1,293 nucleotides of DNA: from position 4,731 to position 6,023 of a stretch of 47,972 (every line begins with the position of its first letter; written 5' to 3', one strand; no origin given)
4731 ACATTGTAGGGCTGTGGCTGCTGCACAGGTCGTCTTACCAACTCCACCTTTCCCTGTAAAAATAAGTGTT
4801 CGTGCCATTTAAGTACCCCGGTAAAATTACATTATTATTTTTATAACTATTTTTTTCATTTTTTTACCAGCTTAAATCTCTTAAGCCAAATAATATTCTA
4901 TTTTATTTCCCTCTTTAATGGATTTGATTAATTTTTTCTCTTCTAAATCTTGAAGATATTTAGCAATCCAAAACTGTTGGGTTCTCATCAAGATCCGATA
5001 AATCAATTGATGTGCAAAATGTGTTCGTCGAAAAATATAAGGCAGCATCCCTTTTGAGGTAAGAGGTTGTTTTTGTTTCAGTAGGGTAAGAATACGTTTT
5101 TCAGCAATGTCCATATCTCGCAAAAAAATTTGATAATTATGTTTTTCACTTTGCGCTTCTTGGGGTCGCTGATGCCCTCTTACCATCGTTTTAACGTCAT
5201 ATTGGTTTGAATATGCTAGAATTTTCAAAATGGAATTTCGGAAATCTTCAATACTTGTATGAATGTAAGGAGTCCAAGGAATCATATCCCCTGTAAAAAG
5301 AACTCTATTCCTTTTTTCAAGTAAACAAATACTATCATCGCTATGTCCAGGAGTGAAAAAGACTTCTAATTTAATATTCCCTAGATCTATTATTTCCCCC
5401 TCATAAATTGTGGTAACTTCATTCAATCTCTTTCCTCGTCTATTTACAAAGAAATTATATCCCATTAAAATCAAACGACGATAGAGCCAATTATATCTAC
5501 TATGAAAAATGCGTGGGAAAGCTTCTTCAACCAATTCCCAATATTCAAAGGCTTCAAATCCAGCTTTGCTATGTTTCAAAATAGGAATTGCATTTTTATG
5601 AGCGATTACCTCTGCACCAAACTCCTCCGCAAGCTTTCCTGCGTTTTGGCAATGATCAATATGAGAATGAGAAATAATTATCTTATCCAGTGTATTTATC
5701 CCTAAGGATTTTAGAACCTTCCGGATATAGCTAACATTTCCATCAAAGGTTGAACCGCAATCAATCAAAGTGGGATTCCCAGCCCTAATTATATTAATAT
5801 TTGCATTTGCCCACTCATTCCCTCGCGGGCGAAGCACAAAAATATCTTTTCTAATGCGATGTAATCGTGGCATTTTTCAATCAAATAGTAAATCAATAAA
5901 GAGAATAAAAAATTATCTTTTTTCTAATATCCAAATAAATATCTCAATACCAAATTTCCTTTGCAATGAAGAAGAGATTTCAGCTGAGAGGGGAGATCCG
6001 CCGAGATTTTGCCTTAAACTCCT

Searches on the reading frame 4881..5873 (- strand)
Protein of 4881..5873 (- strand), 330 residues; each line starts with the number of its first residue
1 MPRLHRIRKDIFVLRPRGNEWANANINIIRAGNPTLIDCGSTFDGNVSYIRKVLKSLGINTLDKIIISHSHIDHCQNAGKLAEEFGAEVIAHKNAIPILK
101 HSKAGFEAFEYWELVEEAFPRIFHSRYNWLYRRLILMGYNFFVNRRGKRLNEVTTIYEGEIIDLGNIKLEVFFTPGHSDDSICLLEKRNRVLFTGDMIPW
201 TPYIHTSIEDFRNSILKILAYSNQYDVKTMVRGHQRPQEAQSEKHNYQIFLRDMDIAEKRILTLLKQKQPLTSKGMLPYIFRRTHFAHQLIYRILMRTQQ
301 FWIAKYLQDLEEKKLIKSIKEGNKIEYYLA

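Call 25: search_protein_families(library=pfam, proteins=[window:4881-5873:-], max_evalue=0.001)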
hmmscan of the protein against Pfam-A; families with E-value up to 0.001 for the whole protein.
window:4881-5873:- (330 aa): 3 families
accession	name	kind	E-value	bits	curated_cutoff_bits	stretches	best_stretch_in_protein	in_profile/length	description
PF00753.33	Lactamase_B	-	3.3e-21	76.6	22.7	1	28-199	10-152/196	Metallo-beta-lactamase superfamily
PF12706.13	Lactamase_B_2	-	5.4e-10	39.7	27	1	36-102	4-73/200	Beta-lactamase superfamily domain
PF19583.5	ODP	-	3.9e-08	33.9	27.2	0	149-225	88-167/194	ODP family beta lactamase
